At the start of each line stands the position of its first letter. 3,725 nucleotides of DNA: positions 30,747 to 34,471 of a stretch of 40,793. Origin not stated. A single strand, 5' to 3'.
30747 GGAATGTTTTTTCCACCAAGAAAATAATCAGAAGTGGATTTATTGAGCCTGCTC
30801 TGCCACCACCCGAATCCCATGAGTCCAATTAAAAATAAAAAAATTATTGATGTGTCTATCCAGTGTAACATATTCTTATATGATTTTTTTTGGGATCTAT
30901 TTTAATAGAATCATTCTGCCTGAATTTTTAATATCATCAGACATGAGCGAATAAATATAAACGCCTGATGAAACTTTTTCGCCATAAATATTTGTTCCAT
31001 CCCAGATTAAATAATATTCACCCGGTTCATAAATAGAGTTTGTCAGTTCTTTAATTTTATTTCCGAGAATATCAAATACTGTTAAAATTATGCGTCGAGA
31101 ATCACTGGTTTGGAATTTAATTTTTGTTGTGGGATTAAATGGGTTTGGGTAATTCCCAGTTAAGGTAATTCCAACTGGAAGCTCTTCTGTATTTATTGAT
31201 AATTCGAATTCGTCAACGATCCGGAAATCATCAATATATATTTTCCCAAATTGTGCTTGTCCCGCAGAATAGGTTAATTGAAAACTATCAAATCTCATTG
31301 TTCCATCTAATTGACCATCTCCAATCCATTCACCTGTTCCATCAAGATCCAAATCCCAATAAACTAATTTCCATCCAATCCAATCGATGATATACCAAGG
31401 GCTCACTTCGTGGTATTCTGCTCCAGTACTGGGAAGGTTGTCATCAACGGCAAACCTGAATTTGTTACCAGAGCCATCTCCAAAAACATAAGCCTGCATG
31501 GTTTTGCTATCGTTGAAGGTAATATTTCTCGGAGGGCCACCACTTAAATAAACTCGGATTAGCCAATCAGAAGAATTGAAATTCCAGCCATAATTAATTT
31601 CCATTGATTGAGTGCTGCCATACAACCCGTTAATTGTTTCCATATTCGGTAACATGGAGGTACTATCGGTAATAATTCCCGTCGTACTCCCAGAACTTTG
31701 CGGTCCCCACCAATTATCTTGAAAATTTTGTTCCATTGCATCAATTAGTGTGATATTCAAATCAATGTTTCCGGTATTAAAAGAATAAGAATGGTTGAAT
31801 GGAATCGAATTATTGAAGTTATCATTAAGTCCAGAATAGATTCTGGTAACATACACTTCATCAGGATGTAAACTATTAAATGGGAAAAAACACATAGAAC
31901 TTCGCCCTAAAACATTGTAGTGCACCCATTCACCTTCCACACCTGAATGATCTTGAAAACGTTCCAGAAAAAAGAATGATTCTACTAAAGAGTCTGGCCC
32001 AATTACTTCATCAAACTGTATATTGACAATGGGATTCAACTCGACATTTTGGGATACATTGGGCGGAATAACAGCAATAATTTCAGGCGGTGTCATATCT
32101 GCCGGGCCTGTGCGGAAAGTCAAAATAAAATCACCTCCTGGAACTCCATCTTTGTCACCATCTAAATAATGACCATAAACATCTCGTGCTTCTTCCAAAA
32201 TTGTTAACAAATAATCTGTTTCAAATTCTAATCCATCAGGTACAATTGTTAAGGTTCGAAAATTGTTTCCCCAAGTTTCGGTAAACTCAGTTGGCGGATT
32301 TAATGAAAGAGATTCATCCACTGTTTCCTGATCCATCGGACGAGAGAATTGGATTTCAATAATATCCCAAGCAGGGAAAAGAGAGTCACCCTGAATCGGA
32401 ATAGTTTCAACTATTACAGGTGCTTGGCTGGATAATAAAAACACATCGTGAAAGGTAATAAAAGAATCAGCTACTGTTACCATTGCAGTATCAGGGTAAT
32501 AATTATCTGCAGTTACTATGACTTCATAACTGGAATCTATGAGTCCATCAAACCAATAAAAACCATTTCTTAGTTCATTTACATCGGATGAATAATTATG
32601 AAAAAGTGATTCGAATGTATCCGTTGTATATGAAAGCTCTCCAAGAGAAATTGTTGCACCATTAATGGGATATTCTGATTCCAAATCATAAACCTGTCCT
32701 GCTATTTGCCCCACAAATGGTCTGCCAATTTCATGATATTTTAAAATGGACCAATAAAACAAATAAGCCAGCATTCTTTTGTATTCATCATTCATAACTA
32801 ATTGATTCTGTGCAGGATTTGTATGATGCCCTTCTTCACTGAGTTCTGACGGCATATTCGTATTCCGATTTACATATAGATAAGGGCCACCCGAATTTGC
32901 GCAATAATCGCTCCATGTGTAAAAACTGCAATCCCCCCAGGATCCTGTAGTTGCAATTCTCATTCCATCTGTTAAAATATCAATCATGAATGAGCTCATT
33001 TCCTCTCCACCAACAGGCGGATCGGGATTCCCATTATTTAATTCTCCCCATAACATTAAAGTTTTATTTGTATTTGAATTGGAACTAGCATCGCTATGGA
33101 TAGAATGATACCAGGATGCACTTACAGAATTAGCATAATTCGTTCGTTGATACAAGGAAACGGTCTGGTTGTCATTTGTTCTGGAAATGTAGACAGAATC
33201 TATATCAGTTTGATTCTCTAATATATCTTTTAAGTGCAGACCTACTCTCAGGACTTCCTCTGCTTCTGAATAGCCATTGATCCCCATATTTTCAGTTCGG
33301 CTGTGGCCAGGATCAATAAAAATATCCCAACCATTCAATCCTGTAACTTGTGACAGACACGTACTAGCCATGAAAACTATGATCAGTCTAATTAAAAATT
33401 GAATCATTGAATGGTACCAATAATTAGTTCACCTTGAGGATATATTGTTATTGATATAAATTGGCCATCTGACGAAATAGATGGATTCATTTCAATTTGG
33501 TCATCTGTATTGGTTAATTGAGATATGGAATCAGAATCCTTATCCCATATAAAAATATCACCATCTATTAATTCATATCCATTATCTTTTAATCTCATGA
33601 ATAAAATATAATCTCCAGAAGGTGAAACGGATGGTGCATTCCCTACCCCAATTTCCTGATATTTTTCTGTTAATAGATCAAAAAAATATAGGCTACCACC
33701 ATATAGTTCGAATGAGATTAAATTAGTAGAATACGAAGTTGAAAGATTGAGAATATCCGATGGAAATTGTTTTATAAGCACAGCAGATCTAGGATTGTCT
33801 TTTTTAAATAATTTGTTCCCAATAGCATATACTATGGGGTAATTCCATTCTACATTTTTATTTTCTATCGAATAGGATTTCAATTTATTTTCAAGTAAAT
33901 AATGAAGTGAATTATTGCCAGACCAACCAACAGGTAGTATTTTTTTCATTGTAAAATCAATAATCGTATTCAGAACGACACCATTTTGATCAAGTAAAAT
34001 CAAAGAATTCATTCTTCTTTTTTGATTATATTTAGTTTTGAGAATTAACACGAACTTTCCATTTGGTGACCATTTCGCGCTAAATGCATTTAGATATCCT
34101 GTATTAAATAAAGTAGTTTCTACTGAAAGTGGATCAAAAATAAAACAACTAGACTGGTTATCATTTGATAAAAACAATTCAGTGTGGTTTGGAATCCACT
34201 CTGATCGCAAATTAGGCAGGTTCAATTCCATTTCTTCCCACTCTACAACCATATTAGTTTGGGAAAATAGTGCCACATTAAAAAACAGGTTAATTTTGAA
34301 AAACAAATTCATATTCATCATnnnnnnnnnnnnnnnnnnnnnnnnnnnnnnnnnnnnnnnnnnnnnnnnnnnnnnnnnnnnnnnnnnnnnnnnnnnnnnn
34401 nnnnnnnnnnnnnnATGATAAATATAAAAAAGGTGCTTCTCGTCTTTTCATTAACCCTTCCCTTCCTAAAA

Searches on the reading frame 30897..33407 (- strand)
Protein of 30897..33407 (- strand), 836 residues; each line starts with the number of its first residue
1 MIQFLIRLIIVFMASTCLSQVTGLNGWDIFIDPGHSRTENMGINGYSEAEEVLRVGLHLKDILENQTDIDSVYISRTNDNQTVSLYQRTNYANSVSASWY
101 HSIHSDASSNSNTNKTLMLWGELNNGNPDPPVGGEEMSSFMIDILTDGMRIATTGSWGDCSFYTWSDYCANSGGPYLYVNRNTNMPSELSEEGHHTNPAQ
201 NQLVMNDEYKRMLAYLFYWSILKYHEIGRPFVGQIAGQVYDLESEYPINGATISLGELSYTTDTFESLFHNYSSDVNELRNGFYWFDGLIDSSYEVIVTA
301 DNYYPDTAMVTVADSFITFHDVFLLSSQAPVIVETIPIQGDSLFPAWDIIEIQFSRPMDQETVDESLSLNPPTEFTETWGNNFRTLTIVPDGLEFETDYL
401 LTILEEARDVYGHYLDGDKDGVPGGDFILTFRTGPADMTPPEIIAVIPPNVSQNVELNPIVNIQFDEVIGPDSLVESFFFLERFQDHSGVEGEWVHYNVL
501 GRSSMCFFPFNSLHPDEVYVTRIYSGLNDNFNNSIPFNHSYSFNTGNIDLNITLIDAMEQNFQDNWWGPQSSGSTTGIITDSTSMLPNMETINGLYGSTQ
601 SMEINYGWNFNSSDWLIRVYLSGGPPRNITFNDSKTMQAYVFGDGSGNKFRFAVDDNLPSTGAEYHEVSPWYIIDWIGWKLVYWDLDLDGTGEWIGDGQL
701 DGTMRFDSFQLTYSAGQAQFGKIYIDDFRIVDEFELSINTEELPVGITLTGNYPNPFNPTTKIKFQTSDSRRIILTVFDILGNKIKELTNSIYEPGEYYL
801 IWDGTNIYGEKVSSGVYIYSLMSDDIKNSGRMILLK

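Call 9: search_protein_families(library=pfam, proteins=[window:30897-33407:-])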
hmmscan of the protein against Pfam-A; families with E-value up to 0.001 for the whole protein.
window:30897-33407:- (836 aa): 5 families
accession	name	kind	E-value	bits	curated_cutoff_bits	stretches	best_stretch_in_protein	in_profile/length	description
PF13205.12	Big_5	-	2.1e-21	77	23.6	2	437-545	1-105/105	Bacterial Ig-like domain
PF01520.23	Amidase_3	-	2.2e-19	70.6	27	1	29-220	1-171/174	N-acetylmuramoyl-L-alanine amidase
PF13620.12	CarboxypepD_reg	-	8.6e-06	26.5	32.3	1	234-314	1-71/82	Carboxypeptidase regulatory-like domain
PF18962.6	Por_Secre_tail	-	3.4e-05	24.5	27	1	753-829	2-70/75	Secretion system C-terminal sorting domain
PF13860.13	FlgD_ig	-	0.0005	20.4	27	0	758-820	7-72/79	FlgD Ig-like domain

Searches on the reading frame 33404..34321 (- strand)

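Call 9: search_protein_families(library=pfam, proteins=[window:33404-34321:-])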
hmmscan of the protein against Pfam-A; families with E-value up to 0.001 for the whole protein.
window:33404-34321:- (305 aa): 1 family
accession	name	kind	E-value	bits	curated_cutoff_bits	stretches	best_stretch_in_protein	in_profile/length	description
PF07676.18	PD40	-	5.7e-06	26.6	20.9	0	268-289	3-23/38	WD40-like Beta Propeller Repeat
